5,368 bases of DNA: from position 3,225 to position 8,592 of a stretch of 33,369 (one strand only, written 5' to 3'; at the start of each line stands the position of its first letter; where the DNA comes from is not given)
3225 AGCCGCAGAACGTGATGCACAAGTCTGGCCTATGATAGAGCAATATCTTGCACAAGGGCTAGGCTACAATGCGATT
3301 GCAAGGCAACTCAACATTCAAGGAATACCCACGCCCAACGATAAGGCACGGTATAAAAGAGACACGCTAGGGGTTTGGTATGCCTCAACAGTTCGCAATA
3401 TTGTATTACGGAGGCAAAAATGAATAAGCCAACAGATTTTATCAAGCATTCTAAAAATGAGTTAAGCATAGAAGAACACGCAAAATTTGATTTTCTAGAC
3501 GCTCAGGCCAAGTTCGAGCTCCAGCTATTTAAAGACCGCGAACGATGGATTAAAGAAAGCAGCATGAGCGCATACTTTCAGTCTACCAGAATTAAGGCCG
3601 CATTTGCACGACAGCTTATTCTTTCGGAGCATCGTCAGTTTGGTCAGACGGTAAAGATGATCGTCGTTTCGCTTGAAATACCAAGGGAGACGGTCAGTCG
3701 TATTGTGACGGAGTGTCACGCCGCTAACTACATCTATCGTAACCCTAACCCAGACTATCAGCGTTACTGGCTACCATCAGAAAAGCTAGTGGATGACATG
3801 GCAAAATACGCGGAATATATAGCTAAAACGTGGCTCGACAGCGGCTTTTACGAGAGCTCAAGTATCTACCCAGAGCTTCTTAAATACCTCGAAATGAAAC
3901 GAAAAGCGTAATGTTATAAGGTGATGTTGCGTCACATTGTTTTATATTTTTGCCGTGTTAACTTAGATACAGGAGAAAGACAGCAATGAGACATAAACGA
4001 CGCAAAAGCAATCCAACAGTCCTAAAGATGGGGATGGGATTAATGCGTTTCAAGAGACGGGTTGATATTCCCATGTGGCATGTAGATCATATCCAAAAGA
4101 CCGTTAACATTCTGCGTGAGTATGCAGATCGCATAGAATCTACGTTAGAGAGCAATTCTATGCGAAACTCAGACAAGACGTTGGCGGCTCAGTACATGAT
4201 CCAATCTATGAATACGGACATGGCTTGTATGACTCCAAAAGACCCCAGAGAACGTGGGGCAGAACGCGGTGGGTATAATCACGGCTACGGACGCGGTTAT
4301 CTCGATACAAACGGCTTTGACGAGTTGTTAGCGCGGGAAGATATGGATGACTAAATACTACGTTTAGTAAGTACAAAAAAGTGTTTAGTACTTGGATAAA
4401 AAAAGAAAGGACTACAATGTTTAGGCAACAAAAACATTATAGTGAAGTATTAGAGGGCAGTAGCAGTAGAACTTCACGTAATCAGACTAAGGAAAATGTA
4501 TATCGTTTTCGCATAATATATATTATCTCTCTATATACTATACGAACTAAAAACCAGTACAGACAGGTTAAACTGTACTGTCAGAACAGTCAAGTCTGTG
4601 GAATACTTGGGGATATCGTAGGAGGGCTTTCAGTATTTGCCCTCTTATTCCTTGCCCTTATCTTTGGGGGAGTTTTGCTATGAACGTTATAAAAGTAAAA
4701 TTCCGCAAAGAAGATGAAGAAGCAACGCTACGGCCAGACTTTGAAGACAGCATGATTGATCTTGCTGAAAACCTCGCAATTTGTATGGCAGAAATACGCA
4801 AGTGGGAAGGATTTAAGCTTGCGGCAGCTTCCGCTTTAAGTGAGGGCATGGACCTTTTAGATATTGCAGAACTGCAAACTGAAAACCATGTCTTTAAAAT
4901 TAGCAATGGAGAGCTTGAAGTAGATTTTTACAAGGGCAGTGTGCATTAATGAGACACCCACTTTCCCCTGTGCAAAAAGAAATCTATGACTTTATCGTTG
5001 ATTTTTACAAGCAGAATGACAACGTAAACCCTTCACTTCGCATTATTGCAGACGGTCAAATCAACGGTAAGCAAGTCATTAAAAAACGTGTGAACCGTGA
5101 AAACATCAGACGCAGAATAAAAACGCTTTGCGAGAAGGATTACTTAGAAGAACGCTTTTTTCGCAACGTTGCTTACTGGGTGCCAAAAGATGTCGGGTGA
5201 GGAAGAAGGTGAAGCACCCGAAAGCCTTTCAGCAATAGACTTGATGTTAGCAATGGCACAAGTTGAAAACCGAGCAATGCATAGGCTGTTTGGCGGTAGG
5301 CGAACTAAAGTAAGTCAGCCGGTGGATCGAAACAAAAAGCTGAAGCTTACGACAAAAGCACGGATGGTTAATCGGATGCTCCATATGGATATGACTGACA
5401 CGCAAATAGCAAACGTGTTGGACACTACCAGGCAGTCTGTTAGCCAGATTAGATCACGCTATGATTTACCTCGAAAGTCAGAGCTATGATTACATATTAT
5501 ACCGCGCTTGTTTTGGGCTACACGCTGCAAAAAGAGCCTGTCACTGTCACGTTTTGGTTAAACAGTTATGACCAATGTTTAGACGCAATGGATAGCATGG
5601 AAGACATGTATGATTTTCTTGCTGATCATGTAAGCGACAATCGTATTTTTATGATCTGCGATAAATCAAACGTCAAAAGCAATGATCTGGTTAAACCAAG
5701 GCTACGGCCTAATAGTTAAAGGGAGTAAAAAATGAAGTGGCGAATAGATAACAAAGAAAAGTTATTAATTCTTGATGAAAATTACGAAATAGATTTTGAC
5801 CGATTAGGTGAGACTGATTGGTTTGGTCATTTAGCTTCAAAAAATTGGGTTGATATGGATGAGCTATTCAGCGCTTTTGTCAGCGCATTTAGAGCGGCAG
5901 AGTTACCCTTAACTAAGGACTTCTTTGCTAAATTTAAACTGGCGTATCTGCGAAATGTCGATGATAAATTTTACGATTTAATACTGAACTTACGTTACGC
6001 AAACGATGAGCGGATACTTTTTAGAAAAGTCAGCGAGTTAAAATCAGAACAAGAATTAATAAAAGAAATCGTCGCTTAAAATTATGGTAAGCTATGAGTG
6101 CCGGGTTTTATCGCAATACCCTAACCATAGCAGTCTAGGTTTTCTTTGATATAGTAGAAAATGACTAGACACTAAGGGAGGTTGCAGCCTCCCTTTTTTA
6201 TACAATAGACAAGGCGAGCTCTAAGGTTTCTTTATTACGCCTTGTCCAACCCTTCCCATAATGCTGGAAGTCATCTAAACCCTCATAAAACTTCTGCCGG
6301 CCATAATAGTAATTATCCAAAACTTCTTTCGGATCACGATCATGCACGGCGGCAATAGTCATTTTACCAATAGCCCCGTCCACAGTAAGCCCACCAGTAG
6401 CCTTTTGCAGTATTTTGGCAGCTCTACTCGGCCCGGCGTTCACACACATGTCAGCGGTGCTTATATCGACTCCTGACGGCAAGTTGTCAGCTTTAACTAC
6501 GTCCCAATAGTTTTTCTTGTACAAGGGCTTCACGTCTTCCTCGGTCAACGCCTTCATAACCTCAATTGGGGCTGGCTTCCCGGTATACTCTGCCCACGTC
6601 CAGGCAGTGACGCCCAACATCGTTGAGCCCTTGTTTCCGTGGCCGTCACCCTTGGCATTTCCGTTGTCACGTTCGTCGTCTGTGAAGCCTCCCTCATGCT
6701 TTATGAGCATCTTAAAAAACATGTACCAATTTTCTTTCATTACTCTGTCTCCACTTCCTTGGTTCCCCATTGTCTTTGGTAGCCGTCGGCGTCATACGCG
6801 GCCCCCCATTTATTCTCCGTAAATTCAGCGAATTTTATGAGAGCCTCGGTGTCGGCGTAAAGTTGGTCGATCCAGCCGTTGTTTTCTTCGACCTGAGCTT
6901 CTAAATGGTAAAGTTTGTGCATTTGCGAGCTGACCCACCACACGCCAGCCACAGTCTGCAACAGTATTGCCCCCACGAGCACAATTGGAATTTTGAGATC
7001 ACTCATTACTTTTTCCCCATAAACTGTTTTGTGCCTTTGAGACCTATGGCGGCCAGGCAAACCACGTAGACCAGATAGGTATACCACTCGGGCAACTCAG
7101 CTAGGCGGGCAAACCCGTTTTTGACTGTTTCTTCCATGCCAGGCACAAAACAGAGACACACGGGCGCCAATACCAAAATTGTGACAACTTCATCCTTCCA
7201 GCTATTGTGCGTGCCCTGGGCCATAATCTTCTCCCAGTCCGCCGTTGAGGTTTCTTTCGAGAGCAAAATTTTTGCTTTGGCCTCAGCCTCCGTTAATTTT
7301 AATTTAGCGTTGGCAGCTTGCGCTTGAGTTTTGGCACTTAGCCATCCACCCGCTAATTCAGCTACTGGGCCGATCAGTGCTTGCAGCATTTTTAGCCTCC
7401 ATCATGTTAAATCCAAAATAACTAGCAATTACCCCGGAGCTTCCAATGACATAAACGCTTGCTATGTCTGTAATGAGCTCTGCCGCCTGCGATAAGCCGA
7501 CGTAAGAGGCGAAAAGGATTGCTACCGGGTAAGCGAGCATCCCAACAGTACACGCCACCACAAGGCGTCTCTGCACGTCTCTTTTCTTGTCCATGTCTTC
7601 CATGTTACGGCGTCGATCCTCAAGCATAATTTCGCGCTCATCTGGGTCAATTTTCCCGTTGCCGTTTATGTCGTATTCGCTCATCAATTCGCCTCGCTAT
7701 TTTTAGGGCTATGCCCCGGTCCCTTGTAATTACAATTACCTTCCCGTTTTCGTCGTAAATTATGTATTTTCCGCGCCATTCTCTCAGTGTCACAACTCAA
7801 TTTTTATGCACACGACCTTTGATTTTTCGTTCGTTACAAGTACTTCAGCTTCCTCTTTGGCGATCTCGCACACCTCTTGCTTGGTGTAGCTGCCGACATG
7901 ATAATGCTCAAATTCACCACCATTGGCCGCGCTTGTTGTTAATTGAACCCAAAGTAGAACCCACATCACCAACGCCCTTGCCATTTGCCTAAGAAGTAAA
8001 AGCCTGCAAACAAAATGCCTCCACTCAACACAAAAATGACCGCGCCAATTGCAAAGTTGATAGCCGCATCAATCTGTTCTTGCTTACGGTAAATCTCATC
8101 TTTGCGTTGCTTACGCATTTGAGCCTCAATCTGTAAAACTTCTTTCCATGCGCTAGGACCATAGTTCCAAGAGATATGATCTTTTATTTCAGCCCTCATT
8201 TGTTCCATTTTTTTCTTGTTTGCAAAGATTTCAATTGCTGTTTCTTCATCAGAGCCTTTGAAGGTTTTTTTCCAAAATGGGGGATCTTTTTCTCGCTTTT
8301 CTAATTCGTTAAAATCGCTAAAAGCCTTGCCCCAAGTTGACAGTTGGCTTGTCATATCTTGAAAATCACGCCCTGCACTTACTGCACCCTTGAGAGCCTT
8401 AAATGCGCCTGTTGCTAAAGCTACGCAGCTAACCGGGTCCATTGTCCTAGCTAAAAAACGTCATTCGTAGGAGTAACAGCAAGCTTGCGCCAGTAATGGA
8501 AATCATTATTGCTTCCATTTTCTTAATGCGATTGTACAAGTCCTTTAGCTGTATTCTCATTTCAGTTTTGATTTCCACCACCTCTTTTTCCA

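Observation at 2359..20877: A 16-bp motif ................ recurs six times and defines a phage-wide regulon of unknown mechanism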

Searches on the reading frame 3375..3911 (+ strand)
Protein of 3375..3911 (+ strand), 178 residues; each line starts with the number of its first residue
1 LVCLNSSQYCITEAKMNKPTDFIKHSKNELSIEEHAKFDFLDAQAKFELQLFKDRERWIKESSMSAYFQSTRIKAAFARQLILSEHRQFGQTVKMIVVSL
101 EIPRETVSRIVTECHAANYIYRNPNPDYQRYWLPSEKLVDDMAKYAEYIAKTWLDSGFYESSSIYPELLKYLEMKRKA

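Call 12: search_protein_families(library=pfam, proteins=[window:3375-3911:+], max_evalue=0.01)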
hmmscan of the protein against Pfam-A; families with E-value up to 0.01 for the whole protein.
window:3375-3911:+ (178 aa): 1 family
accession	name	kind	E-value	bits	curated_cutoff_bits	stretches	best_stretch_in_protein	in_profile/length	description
PF12802.13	MarR_2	-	4.1e-05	24.1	27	1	88-127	17-57/61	MarR family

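Call 20: search_protein_families(library=phrogs, proteins=[window:3375-3911:+], max_evalue=0.001)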
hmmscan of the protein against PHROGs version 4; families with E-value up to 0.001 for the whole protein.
window:3375-3911:+ (178 aa): 0 families

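Call 43: search_protein_families(library=pfam, proteins=[window:3375-3911:+], max_evalue=5)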
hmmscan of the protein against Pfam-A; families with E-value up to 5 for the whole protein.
window:3375-3911:+ (178 aa): 4 families
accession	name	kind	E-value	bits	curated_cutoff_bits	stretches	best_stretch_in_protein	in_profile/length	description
PF12802.13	MarR_2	-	4.1e-05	24.1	27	1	88-127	17-57/61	MarR family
PF25787.1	HTH_SB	-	0.093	13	43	1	79-115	12-47/53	Sleeping Beauty transposase HTH domain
PF18148.6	RGS_DHEX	-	0.11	13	22.5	1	21-74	33-89/100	Regulator of G-protein signalling DHEX domain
PF06868.16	DUF1257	-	0.12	13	22.2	1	26-94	24-90/103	Protein of unknown function (DUF1257)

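Call 84: find_homologous_proteins(query=window:3420-3911:+, max_evalue=0.001)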
Query window:3420-3911:+ (163 aa): 19 proteins with E <= 0.001 among 34 candidates.
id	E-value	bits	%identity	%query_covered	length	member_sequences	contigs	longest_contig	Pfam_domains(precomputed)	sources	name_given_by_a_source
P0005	1.8e-91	322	88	100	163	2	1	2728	-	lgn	-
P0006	2.9e-91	321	89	100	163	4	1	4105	-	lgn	-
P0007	3.8e-91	321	93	96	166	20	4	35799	-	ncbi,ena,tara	tara:strand:+ start:839 stop:1339 length:501 start_codon:yes stop_codon:yes gene_type:complete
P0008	1.2e-89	316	88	100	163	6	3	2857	-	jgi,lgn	-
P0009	3.1e-82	292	88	93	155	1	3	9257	-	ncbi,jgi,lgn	-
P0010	3.3e-82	292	88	93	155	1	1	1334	-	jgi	-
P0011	7.2e-82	291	87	93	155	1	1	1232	-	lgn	-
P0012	5.7e-80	285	84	93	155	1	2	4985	-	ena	-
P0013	3.1e-79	282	85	93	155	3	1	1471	-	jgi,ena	-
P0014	3.7e-78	279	84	93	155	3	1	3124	-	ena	-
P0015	6.8e-78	278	82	93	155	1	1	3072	-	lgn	-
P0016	6.2e-77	275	79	96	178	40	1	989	-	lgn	-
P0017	2.1e-74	267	76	96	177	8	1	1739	PF12802.14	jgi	-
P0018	6.0e-74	265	76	96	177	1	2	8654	-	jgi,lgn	jgi:hypothetical protein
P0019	3.1e-67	243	88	79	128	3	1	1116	-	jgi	jgi:hypothetical protein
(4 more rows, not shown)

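Call 91: predict_structure(alignment_id=A2)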
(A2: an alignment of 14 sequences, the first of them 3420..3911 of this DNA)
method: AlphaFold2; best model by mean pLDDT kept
length: 163 residues; sequences in the alignment: 14
mean_pLDDT: 66.1   pTM: 0.55
mean pLDDT of the five models: 66.1, 64.6, 59.2, 46.8, 46.2
residues with pLDDT >= 90: 9; 70-90: 62; 50-70: 61; < 50: 31
segments of 3 or more residues with pLDDT < 50: 1-13, 17-20, 39-41, 160-163
pLDDT, mean of each block of 10 residues (from residue 1): 39 49 55 51 49 63 74 84 82 86 90 89 77 64 57 53 48
secondary structure, 60 per line:
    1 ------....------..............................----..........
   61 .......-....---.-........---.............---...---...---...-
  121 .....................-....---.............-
elements in order: H7-10 H17-46 H51-67 H69-72 H78-85 H89-101 E105-107 E117-119 H121-141 H143-146 H150-162

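Call 93: fold_search(model_id=the predicted structure, library=pdb)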
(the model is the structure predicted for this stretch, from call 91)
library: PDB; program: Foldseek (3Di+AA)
matches with E <= 10: 1736; with E <= 0.001: 3
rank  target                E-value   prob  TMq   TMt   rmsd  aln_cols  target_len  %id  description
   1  1lnw_A                4.9e-04  1.00  0.42  0.48  10.9       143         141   15  CRYSTAL STRUCTURE OF THE MEXR REPRESSOR OF THE MEXAB-OPRM MULTIDRUG EFFLUX OPERON OF PSEUDOMONAS AERUGINOSA (released 2002-09-11)
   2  3eco_A                8.1e-04  1.00  0.42  0.50  11.4       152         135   16  Crystal structure of MepR, a transcription regulator of the Staphylococcus aureus multidrug efflux pump MepA (released 2009-02-10)
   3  5f6f_A                9.2e-04  1.00  0.43  0.49  13.9       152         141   15  S. aureus MepR G34R Mutant (released 2016-12-07)
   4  4zzl_B                1.1e-03  1.00  0.42  0.49  10.6       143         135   17  MexR R21W derepressor mutant causing multidrug resistance in P. aeruginosa by mexAB-oprM efflux pump expression (released 2016-07-27)
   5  3bj6_A                1.3e-03  1.00  0.46  0.49  11.1       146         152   19  Crystal structure of MarR family transcription regulator SP03579 (released 2007-12-18)
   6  3bj6_B                1.4e-03  1.00  0.46  0.49  10.6       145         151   19  Crystal structure of MarR family transcription regulator SP03579 (released 2007-12-18)
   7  4lln_J                1.8e-03  1.00  0.40  0.45  12.8       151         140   14  Crystal structure of S. aureus MepR-DNA complex (released 2014-05-14)
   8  3bpx_A                2.1e-03  1.00  0.44  0.48  12.2       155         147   12  Crystal Structure of MarR (released 2008-05-20)
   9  4zzl_A                2.2e-03  1.00  0.44  0.48  13.2       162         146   12  MexR R21W derepressor mutant causing multidrug resistance in P. aeruginosa by mexAB-oprM efflux pump expression (released 2016-07-27)
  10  5ffx_D                2.6e-03  1.00  0.44  0.51   8.7       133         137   14  S. aureus MepR G34K Mutant (released 2016-12-21)
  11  1lnw_H                2.6e-03  1.00  0.43  0.49  13.3       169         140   15  CRYSTAL STRUCTURE OF THE MEXR REPRESSOR OF THE MEXAB-OPRM MULTIDRUG EFFLUX OPERON OF PSEUDOMONAS AERUGINOSA (released 2002-09-11)
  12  2fbh                  2.6e-03  1.00  0.41  0.47   9.6       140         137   17  The crystal structure of transcriptional regulator PA3341 (released 2005-12-20)
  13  3s2w_A                2.6e-03  1.00  0.43  0.47  13.7       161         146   16  The crystal structure of a MarR transcriptional regulator from Methanosarcina mazei Go1 (released 2011-06-22)
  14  1lnw_G                2.8e-03  1.00  0.42  0.49  10.5       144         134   14  CRYSTAL STRUCTURE OF THE MEXR REPRESSOR OF THE MEXAB-OPRM MULTIDRUG EFFLUX OPERON OF PSEUDOMONAS AERUGINOSA (released 2002-09-11)
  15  4lln_D                2.8e-03  1.00  0.42  0.48  13.2       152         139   16  Crystal structure of S. aureus MepR-DNA complex (released 2014-05-14)
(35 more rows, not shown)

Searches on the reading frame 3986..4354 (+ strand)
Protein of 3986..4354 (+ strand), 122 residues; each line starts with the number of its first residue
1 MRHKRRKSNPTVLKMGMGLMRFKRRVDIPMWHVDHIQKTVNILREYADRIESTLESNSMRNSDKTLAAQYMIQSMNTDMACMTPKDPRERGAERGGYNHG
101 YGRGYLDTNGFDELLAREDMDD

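Call 12: search_protein_families(library=pfam, proteins=[window:3986-4354:+], max_evalue=0.01)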
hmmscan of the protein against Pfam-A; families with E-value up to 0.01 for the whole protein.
window:3986-4354:+ (122 aa): 0 families

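Call 20: search_protein_families(library=phrogs, proteins=[window:3986-4354:+], max_evalue=0.001)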
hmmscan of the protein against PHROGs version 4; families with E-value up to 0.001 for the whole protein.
window:3986-4354:+ (122 aa): 0 families

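Call 43: search_protein_families(library=pfam, proteins=[window:3986-4354:+], max_evalue=5)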
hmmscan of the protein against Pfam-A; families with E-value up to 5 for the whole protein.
window:3986-4354:+ (122 aa): 1 family
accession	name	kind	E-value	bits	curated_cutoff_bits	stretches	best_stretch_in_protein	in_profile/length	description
PF12824.13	MRP-L20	-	0.15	12.6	30.4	1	25-90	67-134/164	Mitochondrial ribosomal protein subunit L20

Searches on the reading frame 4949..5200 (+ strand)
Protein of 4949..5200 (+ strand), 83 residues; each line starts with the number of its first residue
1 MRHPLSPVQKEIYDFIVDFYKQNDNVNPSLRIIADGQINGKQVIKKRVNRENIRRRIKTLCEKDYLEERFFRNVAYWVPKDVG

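Call 13: search_protein_families(library=pfam, proteins=[window:4949-5200:+], max_evalue=0.01)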
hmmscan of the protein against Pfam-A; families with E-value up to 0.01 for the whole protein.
window:4949-5200:+ (83 aa): 2 families
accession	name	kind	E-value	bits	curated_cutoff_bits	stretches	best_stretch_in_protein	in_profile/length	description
PF13730.12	HTH_36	-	0.0017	18.6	25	0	5-34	3-32/55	Helix-turn-helix domain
PF08343.15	RNR_N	-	0.0044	17.5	29.4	1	41-73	32-64/82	Ribonucleotide reductase N-terminal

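Call 20: search_protein_families(library=phrogs, proteins=[window:4949-5200:+], max_evalue=0.001)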
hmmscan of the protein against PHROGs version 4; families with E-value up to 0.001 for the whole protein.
window:4949-5200:+ (83 aa): 0 families

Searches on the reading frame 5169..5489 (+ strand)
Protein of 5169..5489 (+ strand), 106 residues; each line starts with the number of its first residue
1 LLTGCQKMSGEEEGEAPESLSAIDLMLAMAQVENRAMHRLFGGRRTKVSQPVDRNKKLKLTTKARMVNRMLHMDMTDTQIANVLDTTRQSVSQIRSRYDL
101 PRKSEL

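Call 13: search_protein_families(library=pfam, proteins=[window:5169-5489:+], max_evalue=0.01)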
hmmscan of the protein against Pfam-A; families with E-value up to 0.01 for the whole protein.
window:5169-5489:+ (106 aa): 5 families
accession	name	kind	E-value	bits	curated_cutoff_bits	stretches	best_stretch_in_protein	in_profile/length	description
PF13518.12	HTH_28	-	0.00069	20.1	25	1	63-99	2-37/52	Helix-turn-helix domain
PF13384.12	HTH_23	-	0.0019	18.4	24.6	1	59-98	3-41/50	Homeodomain-like domain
PF06242.16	TrcR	-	0.0021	18.6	22.2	1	38-98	54-107/139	Transcriptional cell cycle regulator TrcR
PF13545.12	HTH_Crp_2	-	0.003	17.9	27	1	70-94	18-42/70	Crp-like helix-turn-helix domain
PF19560.4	DUF6082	-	0.006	16.6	26.7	1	25-97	18-76/163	Family of unknown function (DUF6082)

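Call 20: search_protein_families(library=phrogs, proteins=[window:5169-5489:+], max_evalue=0.001)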
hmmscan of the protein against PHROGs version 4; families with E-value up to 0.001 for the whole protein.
window:5169-5489:+ (106 aa): 2 families
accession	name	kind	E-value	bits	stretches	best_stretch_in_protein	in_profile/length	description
phrog_12058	-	unknown function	1.9e-05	24.1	1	52-103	570-621/768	-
phrog_686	-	DNA, RNA and nucleotide metabolism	0.00083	20.6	0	65-99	39-73/76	HTH DNA binding protein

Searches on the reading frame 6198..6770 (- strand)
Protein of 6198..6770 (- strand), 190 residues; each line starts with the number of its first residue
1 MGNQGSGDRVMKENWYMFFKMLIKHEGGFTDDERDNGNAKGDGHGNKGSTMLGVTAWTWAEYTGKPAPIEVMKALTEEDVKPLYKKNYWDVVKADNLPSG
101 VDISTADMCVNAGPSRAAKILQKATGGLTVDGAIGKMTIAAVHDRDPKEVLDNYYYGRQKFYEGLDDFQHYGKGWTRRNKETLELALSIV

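Call 13: search_protein_families(library=pfam, proteins=[window:6198-6770:-], max_evalue=0.01)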
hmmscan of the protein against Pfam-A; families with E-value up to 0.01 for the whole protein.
window:6198-6770:- (190 aa): 2 families
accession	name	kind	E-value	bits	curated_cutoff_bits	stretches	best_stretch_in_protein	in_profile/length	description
PF05838.17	Glyco_hydro_108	-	1.1e-20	74.3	21.2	1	20-113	2-85/85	Glycosyl hydrolase 108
PF09374.15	PG_binding_3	-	5.5e-08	33.3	24.6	1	117-178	2-74/76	Predicted Peptidoglycan domain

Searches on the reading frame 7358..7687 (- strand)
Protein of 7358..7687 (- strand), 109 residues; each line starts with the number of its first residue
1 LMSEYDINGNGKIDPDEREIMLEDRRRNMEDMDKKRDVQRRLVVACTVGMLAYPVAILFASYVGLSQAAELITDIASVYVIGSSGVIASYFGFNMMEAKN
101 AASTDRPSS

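Call 13: search_protein_families(library=pfam, proteins=[window:7358-7687:-], max_evalue=0.01)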
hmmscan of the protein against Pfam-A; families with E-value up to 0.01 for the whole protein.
window:7358-7687:- (109 aa): 1 family
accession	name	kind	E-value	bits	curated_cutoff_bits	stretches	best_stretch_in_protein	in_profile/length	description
PF00036.39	EF-hand_1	-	0.00092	19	25.4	1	1-17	5-21/29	EF hand domain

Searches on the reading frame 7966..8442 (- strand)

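Call 13: search_protein_families(library=pfam, proteins=[window:7966-8442:-], max_evalue=0.01)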
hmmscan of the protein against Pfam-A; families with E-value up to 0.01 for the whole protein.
window:7966-8442:- (158 aa): 0 families

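Call 43: search_protein_families(library=pfam, proteins=[window:7966-8442:-], max_evalue=5)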
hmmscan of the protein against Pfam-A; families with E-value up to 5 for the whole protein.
window:7966-8442:- (158 aa): 2 families
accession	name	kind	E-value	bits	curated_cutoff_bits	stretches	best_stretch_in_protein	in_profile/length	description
PF16901.10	DAO_C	-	0.084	13.2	31.4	1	72-132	18-78/126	C-terminal domain of alpha-glycerophosphate oxidase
PF19164.5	DUF5846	-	0.25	11.8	27.7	1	109-156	38-86/117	Family of unknown function (DUF5846)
